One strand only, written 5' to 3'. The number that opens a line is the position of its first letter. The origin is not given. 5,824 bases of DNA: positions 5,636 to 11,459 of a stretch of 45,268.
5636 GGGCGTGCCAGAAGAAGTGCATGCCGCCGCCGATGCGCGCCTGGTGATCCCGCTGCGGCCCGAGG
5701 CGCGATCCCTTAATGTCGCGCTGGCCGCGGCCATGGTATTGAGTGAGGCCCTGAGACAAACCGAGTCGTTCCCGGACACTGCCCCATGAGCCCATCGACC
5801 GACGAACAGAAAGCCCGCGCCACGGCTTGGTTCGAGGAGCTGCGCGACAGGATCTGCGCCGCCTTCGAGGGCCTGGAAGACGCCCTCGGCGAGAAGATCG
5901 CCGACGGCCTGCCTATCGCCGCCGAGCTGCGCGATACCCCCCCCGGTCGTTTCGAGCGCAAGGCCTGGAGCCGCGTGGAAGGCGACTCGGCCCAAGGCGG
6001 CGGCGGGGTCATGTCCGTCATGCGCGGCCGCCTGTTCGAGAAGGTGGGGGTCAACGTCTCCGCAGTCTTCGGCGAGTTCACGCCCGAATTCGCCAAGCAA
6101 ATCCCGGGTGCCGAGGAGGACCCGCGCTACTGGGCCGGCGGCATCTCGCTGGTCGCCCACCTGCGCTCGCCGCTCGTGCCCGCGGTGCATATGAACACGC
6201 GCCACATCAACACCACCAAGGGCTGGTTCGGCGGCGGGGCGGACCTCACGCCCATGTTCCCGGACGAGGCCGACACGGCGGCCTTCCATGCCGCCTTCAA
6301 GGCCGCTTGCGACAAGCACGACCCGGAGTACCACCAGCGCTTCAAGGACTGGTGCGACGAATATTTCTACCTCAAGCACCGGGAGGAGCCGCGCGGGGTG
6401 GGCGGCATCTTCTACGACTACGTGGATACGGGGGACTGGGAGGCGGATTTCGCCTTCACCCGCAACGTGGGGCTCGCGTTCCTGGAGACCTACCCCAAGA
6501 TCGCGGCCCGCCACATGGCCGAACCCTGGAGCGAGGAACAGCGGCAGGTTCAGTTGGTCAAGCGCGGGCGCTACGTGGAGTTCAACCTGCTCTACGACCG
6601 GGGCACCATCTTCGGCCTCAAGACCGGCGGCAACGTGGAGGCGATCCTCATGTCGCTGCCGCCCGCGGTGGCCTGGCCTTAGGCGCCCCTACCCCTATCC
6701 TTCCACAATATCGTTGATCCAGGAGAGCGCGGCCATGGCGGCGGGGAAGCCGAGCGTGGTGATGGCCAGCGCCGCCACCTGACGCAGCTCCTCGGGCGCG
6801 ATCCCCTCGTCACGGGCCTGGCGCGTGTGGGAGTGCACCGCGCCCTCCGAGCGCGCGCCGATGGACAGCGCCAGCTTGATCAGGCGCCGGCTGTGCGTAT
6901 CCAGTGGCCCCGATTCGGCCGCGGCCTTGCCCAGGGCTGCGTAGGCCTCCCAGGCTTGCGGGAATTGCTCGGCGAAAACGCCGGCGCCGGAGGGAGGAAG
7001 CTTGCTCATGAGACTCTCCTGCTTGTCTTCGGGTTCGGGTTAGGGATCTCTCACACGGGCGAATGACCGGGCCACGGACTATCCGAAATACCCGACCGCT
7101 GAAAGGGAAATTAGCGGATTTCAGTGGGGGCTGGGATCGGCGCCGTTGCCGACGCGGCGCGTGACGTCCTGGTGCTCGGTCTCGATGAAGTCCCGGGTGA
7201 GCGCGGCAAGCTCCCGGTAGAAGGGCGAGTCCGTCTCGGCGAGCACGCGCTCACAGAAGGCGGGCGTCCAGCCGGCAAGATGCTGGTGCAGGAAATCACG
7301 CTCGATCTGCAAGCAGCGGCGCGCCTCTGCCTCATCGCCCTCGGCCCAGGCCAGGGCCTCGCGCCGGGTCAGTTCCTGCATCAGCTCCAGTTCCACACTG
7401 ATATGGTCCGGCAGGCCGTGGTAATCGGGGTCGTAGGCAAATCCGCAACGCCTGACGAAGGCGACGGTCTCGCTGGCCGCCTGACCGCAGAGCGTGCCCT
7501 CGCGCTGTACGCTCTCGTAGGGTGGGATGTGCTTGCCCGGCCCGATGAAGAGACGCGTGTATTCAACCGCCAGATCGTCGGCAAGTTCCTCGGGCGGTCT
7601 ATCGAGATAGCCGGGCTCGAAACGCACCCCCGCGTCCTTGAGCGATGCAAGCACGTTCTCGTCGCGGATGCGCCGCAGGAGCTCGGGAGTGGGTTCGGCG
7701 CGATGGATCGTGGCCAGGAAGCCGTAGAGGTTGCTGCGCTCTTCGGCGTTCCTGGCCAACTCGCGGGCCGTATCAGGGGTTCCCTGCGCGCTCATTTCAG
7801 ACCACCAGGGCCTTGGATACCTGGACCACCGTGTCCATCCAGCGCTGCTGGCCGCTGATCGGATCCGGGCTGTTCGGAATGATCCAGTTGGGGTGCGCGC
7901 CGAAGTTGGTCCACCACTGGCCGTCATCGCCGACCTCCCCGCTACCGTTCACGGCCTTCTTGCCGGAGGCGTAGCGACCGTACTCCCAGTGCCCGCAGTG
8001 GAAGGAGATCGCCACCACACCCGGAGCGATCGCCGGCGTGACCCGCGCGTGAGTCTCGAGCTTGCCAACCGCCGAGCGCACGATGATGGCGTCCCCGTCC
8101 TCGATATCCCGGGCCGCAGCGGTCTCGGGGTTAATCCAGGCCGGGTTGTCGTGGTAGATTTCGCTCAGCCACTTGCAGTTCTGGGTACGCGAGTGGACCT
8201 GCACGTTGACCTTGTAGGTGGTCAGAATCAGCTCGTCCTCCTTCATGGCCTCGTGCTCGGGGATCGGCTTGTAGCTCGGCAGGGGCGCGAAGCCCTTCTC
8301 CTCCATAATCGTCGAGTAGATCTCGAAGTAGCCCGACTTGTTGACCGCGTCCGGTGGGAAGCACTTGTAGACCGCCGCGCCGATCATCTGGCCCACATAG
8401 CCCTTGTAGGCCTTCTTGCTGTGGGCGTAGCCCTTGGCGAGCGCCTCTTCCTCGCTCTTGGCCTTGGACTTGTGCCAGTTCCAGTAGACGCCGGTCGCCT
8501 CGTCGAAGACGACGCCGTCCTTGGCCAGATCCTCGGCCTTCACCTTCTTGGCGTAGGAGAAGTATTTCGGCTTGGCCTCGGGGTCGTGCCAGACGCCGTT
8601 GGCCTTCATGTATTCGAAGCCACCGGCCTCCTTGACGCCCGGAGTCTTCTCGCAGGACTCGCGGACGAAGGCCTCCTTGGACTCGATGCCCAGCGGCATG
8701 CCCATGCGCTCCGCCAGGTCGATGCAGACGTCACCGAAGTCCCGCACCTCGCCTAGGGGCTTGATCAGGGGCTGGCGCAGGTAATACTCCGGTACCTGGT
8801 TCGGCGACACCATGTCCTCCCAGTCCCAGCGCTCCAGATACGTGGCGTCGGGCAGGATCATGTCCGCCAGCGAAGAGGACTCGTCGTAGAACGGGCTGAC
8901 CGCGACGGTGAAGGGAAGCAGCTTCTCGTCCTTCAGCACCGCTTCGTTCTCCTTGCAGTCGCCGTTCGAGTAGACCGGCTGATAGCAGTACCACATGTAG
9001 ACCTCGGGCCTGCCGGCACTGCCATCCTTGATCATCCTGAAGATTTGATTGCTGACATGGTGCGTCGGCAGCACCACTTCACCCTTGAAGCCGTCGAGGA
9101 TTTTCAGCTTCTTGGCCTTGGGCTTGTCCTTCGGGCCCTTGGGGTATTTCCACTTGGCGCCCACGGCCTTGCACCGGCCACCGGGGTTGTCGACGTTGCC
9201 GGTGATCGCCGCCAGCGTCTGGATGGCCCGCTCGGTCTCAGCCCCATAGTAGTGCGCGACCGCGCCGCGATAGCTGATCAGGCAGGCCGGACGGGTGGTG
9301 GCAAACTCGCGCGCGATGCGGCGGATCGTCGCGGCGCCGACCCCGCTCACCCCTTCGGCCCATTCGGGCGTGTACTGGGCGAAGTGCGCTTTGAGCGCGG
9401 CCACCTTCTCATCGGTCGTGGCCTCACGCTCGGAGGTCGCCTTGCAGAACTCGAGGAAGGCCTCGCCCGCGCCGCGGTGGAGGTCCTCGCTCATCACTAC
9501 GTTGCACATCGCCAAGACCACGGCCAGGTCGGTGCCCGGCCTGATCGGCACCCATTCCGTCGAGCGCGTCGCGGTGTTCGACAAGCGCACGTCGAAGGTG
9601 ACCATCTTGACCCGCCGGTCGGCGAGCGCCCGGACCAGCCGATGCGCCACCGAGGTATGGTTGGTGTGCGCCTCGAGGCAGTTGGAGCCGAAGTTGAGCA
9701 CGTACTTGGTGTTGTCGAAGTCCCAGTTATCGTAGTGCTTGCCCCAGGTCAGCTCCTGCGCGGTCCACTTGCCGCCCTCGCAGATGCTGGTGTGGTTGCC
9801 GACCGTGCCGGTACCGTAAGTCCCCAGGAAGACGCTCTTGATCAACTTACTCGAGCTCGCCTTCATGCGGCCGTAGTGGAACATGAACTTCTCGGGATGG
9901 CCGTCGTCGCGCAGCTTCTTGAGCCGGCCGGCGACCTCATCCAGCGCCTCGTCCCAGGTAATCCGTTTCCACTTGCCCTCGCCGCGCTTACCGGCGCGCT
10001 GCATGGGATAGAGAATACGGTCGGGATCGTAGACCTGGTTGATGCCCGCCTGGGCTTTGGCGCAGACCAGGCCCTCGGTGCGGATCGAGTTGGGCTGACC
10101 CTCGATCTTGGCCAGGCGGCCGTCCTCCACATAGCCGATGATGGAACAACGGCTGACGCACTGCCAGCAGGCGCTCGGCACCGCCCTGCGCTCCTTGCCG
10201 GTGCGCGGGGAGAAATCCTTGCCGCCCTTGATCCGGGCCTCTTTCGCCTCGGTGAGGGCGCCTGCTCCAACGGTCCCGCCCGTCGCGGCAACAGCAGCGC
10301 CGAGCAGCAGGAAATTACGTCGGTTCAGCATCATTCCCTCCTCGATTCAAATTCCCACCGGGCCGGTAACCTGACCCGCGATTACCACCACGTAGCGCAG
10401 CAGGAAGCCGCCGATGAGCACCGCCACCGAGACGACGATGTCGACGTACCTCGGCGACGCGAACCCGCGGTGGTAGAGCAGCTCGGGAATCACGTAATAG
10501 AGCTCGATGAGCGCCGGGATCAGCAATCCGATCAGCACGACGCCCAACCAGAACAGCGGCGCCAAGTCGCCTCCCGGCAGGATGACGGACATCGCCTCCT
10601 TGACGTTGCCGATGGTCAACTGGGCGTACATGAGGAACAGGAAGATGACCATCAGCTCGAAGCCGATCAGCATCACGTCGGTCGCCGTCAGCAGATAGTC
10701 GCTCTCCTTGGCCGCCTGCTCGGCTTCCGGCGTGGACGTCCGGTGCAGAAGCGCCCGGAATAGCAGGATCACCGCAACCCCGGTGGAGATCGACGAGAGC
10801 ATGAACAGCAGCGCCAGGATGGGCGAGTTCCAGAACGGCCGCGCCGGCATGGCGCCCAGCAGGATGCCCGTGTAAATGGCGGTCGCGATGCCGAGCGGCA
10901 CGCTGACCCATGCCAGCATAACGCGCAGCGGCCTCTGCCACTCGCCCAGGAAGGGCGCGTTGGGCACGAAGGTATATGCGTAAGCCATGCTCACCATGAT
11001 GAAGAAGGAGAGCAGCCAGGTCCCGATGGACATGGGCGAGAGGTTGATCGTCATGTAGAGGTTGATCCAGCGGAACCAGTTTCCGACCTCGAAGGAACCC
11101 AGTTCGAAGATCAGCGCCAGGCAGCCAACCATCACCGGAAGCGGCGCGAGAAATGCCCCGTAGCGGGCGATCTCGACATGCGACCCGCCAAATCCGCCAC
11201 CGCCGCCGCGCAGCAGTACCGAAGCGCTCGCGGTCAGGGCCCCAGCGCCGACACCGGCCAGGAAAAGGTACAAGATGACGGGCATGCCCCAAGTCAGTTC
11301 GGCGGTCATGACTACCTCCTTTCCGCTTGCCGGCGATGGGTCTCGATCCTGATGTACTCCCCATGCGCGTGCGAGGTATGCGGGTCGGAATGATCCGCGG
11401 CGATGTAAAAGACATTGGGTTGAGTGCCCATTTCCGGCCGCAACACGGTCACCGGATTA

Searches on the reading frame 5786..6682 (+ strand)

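Call 37: search_protein_families(library=pfam, proteins=[window:5786-6682:+], max_evalue=0.00001)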
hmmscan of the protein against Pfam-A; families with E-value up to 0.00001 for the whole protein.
window:5786-6682:+ (298 aa): 1 family
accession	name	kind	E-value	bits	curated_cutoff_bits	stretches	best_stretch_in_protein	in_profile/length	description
PF01218.23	Coprogen_oxidas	-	3.4e-91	305.4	31.8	1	44-297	21-270/295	Coproporphyrinogen III oxidase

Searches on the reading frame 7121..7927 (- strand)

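Call 37: search_protein_families(library=pfam, proteins=[window:7121-7927:-], max_evalue=0.00001)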
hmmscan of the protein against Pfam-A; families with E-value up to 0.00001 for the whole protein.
window:7121-7927:- (268 aa): 1 family
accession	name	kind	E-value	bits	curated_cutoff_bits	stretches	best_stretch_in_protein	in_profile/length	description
PF02613.20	Nitrate_red_del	-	9.6e-26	90.9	22.2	1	112-226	21-136/136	Nitrate reductase delta subunit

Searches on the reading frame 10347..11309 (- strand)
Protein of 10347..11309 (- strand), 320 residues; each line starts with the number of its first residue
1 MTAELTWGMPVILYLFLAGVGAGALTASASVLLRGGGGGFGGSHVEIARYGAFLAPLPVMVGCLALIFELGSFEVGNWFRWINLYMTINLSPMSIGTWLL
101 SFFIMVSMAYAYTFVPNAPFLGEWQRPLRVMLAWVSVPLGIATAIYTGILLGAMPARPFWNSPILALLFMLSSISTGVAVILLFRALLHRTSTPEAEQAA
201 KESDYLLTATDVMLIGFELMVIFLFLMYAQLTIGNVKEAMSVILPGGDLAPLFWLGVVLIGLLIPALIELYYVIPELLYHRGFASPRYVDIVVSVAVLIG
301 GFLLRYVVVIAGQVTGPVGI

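Call 37: search_protein_families(library=pfam, proteins=[window:10347-11309:-], max_evalue=0.00001)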
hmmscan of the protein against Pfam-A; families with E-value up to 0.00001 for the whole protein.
window:10347-11309:- (320 aa): 2 families
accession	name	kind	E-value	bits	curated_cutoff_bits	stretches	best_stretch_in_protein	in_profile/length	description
PF03916.19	NrfD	-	4.4e-44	151.8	25.8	1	2-315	6-311/313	Polysulphide reductase, NrfD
PF14589.11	NrfD_2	-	1.5e-09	38.4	27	1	40-314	33-274/281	Polysulfide reductase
